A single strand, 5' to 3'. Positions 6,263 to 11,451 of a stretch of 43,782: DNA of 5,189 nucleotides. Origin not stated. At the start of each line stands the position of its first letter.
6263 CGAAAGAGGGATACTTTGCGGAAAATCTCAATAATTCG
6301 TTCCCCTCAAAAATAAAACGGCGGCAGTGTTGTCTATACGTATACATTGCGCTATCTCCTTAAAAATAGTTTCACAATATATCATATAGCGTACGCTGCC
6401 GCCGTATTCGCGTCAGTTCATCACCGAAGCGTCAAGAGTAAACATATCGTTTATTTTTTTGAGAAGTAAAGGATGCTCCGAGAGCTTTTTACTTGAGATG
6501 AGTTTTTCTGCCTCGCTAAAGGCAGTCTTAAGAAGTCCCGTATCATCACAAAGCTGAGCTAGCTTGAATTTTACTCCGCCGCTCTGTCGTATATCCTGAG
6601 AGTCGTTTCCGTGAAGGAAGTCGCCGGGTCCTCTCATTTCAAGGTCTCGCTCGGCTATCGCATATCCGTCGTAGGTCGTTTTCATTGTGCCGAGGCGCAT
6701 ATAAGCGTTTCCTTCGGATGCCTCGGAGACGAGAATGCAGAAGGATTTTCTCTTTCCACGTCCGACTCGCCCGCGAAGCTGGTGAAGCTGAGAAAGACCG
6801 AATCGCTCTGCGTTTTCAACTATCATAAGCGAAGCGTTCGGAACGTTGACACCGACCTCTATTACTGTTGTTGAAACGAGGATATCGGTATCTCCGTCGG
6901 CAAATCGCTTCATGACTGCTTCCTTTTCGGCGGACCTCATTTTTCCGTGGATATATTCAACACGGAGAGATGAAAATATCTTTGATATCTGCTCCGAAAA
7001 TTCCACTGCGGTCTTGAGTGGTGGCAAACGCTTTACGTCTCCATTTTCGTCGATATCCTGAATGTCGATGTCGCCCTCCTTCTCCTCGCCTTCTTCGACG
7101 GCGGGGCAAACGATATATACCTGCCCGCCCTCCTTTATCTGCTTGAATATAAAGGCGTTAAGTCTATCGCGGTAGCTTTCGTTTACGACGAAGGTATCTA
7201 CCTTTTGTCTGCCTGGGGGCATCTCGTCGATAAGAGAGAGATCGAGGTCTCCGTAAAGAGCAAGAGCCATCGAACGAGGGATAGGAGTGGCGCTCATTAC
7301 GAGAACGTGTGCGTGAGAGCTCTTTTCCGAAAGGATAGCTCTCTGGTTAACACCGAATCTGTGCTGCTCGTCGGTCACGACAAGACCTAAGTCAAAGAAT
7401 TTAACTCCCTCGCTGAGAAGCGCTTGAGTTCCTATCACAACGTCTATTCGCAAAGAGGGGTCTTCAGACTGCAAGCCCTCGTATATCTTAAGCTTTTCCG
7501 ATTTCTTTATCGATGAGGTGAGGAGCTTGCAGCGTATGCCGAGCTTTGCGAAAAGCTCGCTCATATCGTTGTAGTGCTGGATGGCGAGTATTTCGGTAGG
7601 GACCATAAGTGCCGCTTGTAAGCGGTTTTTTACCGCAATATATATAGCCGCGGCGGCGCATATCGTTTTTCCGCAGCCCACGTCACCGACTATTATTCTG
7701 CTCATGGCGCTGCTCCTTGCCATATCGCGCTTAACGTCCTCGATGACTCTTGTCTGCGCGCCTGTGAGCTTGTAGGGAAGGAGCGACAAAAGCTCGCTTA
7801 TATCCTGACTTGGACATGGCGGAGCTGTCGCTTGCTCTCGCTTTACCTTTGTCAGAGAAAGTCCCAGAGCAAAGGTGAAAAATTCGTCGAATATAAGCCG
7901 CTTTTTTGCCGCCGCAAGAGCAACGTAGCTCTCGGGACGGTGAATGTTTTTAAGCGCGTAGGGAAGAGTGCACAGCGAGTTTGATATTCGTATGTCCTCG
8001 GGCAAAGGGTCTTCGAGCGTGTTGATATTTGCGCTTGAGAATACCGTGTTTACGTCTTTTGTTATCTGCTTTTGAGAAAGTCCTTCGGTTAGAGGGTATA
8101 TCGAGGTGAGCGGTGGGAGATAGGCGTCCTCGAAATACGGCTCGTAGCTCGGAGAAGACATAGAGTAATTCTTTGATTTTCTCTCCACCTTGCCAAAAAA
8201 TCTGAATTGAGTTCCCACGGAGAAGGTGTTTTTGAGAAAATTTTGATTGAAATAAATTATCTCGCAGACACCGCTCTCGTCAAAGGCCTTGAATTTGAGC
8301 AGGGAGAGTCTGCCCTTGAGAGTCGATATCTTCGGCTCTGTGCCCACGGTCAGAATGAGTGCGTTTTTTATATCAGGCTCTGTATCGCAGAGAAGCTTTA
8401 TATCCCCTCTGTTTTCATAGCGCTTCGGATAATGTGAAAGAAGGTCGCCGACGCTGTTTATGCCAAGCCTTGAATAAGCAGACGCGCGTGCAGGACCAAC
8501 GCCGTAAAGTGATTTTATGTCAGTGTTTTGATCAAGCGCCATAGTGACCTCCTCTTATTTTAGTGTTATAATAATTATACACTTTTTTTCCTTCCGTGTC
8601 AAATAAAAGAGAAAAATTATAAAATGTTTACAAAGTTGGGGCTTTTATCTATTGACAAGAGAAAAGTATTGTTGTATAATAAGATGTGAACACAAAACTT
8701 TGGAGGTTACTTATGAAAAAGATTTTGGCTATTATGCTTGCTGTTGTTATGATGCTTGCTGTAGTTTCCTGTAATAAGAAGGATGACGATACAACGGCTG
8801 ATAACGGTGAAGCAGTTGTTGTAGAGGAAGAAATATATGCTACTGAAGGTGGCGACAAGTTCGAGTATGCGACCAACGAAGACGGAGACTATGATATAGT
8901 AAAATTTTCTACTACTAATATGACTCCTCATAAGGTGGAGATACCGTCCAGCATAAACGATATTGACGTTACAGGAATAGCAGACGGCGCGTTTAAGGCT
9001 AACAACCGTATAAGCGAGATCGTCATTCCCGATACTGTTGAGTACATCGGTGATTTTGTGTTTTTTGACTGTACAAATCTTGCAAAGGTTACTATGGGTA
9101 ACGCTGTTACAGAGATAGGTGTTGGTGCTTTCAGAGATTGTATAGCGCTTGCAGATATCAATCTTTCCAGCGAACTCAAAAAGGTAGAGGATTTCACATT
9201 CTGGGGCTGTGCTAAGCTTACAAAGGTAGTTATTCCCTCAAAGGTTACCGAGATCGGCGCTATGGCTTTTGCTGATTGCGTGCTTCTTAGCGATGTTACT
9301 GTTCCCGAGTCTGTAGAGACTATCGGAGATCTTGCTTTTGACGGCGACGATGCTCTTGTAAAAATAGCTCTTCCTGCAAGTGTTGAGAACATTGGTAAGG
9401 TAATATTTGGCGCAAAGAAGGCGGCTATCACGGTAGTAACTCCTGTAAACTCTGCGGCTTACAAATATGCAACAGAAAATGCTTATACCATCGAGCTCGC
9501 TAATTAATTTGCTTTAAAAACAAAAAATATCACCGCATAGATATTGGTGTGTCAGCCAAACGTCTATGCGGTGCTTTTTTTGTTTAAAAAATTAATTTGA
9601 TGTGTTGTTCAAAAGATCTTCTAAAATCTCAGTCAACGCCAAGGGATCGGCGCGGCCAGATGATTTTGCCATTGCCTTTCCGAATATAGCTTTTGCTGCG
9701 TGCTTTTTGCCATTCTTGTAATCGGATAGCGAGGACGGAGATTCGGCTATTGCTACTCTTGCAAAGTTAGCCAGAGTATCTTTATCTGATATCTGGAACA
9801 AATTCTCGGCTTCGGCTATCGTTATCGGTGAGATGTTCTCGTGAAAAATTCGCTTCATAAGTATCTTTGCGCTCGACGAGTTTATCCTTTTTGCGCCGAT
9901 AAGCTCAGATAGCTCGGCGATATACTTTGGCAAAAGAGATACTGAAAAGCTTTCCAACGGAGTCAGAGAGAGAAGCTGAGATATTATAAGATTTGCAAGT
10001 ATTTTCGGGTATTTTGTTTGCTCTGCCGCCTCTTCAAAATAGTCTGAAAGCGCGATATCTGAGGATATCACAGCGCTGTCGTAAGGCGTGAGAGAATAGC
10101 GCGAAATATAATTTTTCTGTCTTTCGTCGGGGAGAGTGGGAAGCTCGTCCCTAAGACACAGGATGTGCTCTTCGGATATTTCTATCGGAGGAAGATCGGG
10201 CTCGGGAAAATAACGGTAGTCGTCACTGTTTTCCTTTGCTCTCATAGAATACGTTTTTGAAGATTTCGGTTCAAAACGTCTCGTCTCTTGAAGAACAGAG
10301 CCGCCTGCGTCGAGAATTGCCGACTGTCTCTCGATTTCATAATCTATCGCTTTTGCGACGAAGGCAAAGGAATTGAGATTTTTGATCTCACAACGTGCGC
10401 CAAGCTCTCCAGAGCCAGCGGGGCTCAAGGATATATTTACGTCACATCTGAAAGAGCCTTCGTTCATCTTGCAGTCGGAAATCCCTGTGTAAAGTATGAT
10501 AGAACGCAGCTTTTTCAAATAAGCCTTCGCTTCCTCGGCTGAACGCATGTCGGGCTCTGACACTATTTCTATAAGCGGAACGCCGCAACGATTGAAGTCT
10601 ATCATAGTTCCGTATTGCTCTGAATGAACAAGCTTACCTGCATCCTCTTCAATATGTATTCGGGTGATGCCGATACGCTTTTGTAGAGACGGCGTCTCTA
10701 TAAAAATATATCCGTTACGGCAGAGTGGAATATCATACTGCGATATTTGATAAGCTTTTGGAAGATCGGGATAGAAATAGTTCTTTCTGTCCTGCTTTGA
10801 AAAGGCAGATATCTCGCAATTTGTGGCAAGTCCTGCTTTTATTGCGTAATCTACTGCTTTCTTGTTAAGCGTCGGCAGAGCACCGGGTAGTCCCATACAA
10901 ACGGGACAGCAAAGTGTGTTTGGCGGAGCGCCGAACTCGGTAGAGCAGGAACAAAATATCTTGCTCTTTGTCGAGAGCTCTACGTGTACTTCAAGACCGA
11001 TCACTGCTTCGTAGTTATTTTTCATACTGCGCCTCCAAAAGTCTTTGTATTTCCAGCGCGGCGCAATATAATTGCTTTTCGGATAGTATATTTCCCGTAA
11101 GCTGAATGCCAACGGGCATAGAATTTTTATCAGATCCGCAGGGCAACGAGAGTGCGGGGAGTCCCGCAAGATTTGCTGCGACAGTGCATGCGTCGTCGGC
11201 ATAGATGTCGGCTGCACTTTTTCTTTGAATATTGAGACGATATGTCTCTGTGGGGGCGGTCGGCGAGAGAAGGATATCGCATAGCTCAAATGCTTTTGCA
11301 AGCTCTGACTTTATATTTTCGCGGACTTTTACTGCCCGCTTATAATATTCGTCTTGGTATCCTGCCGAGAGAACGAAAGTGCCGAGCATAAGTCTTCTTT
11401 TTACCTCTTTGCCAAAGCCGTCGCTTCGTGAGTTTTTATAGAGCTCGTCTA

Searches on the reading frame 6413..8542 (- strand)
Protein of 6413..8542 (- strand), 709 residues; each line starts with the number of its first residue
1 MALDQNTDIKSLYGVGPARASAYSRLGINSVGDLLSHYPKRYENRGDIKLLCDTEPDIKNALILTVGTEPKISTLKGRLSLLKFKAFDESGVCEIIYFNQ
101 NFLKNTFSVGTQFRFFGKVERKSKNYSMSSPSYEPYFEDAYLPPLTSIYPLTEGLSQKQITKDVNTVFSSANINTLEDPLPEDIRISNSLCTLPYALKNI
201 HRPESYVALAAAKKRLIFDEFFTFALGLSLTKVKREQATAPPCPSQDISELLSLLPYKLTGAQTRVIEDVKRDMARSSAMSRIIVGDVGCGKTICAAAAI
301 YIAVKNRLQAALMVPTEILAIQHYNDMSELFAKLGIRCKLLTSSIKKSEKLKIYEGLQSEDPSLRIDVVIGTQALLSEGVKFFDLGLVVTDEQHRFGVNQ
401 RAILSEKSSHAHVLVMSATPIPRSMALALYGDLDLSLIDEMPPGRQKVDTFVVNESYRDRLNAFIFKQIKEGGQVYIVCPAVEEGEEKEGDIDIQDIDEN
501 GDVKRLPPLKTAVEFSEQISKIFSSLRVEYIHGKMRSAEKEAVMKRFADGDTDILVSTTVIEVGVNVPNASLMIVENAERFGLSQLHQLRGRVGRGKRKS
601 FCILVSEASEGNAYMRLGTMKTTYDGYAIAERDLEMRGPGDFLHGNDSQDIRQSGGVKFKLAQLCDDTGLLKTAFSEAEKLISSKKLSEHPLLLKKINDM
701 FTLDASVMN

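Call 58: search_protein_families(library=pfam, proteins=[window:6413-8542:-], max_evalue=0.00001)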
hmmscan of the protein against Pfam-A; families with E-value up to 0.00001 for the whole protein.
window:6413-8542:- (709 aa): 6 families
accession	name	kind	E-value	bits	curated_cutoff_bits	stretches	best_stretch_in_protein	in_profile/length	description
PF00271.37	Helicase_C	-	1.5e-22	80.3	23.5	1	521-596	32-109/110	Helicase conserved C-terminal domain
PF00270.35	DEAD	-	2.8e-22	79.7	26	1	262-423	3-162/167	DEAD/DEAH box helicase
PF17191.10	RecG_wedge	-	8.9e-17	61.6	23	1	8-166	1-157/162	RecG wedge domain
PF04851.21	ResIII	-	2e-11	44.5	22.5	1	258-420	3-162/164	Type III restriction enzyme, res subunit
PF19833.4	RecG_dom3_C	-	3.9e-07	30.5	26.8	1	623-701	1-77/87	ATP-dependent DNA helicase RecG, domain 3, C-terminal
PF22590.2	Cas3-like_C_2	-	1.6e-06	28.8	27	0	510-597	13-105/106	CRISPR-associated nuclease/helicase Cas3, C-terminal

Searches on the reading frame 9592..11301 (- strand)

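Call 58: search_protein_families(library=pfam, proteins=[window:9592-11301:-], max_evalue=0.00001)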
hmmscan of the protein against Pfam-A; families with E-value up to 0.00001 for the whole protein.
window:9592-11301:- (569 aa): 2 families
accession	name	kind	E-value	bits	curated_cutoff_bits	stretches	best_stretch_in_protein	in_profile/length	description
PF02934.20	GatB_N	-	7.8e-125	416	23.4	1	100-380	2-276/277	GatB/GatE catalytic domain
PF02637.23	GatB_Yqey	-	3.9e-27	95.4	27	1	420-564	1-148/148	GatB domain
